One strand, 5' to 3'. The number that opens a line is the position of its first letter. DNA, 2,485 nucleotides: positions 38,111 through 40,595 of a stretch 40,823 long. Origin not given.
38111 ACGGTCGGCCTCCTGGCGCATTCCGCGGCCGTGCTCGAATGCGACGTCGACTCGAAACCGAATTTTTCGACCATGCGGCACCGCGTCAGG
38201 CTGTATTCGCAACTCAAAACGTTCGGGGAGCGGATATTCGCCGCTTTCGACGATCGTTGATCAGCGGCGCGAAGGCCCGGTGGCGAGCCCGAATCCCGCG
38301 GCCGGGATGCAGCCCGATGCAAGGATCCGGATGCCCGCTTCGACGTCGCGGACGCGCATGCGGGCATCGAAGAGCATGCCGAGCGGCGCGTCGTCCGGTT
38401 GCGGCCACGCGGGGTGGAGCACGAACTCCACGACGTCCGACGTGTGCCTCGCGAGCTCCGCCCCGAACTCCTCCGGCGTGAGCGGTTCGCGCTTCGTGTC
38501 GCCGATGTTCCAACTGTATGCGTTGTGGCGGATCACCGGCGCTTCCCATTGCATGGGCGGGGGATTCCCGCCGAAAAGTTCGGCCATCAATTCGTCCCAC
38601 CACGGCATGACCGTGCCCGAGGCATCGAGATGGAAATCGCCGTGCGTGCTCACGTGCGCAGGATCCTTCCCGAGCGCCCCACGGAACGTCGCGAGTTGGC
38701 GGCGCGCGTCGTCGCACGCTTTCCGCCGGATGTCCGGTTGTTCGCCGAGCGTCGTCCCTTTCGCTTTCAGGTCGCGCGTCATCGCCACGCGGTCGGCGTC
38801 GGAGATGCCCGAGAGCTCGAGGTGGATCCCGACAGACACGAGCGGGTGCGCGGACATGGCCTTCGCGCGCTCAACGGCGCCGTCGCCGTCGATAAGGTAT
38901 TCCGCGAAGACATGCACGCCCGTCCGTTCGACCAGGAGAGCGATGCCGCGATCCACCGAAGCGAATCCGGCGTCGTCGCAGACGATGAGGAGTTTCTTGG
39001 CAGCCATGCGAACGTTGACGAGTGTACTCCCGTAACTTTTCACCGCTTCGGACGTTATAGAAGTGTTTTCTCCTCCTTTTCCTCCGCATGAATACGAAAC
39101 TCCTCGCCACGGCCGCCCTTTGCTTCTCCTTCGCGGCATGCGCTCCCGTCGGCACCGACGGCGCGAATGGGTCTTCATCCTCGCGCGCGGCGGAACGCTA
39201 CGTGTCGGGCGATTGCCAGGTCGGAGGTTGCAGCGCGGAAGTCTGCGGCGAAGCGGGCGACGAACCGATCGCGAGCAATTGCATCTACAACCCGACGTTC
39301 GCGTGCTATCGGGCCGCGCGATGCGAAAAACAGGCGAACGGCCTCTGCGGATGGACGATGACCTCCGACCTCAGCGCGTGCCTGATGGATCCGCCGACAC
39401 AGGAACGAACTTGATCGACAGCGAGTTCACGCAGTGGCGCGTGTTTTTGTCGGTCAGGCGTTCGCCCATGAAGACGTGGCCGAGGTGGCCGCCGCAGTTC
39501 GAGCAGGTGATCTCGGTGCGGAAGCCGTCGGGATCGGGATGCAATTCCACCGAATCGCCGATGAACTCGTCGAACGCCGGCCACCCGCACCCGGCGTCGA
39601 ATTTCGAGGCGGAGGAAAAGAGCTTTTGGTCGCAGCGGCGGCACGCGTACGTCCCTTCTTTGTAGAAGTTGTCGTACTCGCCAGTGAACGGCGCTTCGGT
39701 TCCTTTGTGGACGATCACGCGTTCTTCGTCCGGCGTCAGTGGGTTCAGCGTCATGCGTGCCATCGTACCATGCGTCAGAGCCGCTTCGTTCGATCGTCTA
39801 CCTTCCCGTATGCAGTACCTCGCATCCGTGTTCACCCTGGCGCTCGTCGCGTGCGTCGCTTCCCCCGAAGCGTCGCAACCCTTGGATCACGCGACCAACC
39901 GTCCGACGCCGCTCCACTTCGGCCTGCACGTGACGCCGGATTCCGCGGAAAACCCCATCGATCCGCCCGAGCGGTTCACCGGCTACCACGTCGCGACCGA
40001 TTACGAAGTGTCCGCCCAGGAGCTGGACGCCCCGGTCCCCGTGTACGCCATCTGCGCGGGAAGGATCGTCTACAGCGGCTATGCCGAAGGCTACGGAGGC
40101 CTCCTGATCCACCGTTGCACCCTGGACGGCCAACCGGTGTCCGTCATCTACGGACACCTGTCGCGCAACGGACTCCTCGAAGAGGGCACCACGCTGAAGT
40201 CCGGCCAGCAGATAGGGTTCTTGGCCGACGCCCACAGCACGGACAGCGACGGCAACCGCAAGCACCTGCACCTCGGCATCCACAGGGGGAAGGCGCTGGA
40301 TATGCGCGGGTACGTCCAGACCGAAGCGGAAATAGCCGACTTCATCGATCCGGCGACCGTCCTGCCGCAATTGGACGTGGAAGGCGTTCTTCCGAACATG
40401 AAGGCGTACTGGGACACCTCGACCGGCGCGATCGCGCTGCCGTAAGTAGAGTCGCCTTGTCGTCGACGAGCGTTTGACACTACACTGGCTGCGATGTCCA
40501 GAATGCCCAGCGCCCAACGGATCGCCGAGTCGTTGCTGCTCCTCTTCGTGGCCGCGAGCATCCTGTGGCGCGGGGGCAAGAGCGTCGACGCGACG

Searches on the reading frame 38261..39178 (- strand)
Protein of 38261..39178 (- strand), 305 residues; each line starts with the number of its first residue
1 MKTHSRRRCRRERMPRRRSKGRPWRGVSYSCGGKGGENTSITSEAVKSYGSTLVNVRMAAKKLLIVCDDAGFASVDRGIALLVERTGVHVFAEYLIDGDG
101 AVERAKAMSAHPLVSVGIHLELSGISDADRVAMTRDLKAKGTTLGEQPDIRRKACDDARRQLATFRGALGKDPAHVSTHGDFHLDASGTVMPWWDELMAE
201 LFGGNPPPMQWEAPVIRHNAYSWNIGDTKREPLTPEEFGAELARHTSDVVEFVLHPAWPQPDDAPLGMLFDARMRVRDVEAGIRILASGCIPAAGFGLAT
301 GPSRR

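Call 73: search_protein_families(library=pfam, proteins=[window:38261-39178:-], max_evalue=0.001)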
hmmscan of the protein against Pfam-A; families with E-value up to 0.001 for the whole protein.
window:38261-39178:- (305 aa): 1 family
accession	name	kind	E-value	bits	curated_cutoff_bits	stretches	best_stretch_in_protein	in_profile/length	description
PF04794.17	YdjC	-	5.7e-09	36.6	29.7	1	62-265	1-234/266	YdjC-like protein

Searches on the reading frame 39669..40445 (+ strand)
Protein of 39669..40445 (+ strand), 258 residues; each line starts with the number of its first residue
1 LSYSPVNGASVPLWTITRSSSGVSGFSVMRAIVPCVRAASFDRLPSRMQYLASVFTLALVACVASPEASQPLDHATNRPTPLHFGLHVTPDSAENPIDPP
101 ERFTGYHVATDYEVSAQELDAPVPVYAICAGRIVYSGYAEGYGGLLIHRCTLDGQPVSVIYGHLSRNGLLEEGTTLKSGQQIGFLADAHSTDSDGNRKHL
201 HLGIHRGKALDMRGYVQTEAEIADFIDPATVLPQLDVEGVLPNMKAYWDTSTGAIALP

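Call 73: search_protein_families(library=pfam, proteins=[window:39669-40445:+], max_evalue=0.001)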
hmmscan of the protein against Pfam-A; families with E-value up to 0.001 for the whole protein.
window:39669-40445:+ (258 aa): 1 family
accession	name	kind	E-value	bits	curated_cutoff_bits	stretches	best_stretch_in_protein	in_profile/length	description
PF01551.29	Peptidase_M23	-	2.6e-13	50.4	28.7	1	118-209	14-93/96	Peptidase family M23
